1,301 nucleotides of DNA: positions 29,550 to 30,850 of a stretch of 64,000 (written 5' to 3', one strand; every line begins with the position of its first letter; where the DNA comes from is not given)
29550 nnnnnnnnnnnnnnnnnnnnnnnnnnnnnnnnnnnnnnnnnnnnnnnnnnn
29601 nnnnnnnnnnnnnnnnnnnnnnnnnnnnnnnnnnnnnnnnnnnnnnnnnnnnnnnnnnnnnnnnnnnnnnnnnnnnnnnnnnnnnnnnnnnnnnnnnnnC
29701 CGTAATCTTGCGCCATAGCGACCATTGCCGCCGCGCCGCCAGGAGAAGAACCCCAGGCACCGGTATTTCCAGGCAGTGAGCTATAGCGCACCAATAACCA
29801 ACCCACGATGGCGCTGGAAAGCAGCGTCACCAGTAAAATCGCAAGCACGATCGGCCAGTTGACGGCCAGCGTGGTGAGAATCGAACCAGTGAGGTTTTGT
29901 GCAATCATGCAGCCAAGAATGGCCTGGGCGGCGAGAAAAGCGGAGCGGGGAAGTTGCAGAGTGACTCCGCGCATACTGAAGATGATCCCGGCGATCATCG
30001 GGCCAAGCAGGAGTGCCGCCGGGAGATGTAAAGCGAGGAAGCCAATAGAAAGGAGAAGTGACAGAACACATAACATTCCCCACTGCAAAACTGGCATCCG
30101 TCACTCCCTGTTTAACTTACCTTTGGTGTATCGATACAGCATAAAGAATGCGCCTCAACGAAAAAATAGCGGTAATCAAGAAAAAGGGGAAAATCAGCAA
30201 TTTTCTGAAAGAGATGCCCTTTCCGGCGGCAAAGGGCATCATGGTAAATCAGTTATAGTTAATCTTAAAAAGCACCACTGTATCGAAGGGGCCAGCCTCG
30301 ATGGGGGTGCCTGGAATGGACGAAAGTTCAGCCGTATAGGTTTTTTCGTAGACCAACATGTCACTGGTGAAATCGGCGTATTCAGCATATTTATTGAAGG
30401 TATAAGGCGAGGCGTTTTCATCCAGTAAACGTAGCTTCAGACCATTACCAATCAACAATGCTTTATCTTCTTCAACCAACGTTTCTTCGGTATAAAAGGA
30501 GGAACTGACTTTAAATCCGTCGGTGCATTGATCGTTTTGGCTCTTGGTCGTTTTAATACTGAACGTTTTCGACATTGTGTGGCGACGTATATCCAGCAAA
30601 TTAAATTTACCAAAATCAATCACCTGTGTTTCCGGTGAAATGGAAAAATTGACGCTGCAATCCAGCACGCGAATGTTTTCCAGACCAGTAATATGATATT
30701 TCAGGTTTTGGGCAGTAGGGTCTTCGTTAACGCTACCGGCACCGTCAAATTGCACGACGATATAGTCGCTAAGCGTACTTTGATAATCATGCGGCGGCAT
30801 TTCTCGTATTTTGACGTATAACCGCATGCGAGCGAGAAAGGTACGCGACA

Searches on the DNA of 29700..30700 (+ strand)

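Call 56: search_dna_similar(query=window:29700-30700:+, collection=ecoli_genomes, mode=near, max_rows=25)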
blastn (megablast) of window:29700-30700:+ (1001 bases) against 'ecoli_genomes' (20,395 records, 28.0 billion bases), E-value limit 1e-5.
Records with a match: 5424; places in all: 5431; records where one place covers at least 80% of the query: 4754.
Genomes with a match: 5424 of 5426; with a place that covers at least 80% of the query: 4754. Places per genome that has any: lowest 1, median 1, highest 2. On chromosomes: 5430 places; on plasmids: 1.
Best place of each record, by identity: >=99% 59; 95-99% 1872; 90-95% 2976; 80-90% 517.
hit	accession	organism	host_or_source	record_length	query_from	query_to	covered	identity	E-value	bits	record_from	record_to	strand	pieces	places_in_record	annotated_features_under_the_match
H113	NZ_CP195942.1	Escherichia coli strain C1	Raw wastewater influent sample from the ...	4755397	1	1001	100%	96.0%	0e+0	1628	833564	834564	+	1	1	ybgO: fimbrial protein | abrB: AbrB family transcriptional regulator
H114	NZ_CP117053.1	Escherichia coli strain MLI106K4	Homo sapiens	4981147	1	1001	100%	95.9%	0e+0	1638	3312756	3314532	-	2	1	IS1 family transposase | abrB: AbrB family transcriptional regulator | type 1 fimbrial protein (x2)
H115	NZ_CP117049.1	Escherichia coli strain MLI106K2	Homo sapiens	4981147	1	1001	100%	95.9%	0e+0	1638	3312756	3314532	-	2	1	IS1 family transposase | abrB: AbrB family transcriptional regulator | type 1 fimbrial protein (x2)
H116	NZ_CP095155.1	Escherichia coli strain Iso00041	Homo sapiens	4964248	1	1001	100%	95.9%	0e+0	1638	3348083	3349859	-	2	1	IS1-like element IS1A family transposase | abrB: AbrB family transcriptional regulator | type 1 fimbrial protein (x2)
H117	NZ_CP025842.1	Escherichia coli strain 720632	Homo sapiens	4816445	1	1001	100%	95.9%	0e+0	1622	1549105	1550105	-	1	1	ybgO: fimbrial protein | abrB: AbrB family transcriptional regulator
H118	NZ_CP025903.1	Escherichia coli strain 300709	Homo sapiens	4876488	1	1001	100%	95.9%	0e+0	1622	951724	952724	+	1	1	ybgO: fimbrial protein | abrB: AbrB family transcriptional regulator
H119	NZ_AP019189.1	Escherichia coli strain M217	Homo sapiens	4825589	1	1001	100%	95.9%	0e+0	1622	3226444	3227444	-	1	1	ybgO: fimbrial protein | abrB: AbrB family transcriptional regulator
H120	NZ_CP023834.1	Escherichia coli strain 4/2-1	Homo sapiens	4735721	1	1001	100%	95.9%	0e+0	1622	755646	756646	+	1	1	ybgO: fimbrial protein | abrB: AbrB family transcriptional regulator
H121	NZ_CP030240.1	Escherichia coli strain ER1709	-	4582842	1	1001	100%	95.9%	0e+0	1622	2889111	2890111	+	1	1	ybgO: fimbrial protein | abrB: AbrB family transcriptional regulator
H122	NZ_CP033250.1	Escherichia coli strain ECCHD184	chicken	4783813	1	1001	100%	95.9%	0e+0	1622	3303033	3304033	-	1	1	ybgO: fimbrial protein | abrB: AbrB family transcriptional regulator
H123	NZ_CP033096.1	Escherichia coli strain CP53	pig feces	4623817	1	1001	100%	95.9%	0e+0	1622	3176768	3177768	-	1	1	ybgO: fimbrial protein | abrB: AbrB family transcriptional regulator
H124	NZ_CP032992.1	Escherichia coli strain W5-6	Jin River water W5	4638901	1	1001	100%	95.9%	0e+0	1622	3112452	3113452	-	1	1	ybgO: fimbrial protein | abrB: AbrB family transcriptional regulator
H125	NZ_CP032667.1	Escherichia coli str. K-12 substr. MG1655 strain K-12 ...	Laboratory strain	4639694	1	1001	100%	95.9%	0e+0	1622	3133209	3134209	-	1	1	ybgO: fimbrial protein | abrB: AbrB family transcriptional regulator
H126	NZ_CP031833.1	Escherichia coli strain 2452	Homo sapiens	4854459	1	1001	100%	95.9%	0e+0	1622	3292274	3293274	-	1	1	ybgO: fimbrial protein | abrB: AbrB family transcriptional regulator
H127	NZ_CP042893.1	Escherichia coli strain CFSAN061772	missing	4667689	1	1001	100%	95.9%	0e+0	1622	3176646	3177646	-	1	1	ybgO: fimbrial protein | abrB: AbrB family transcriptional regulator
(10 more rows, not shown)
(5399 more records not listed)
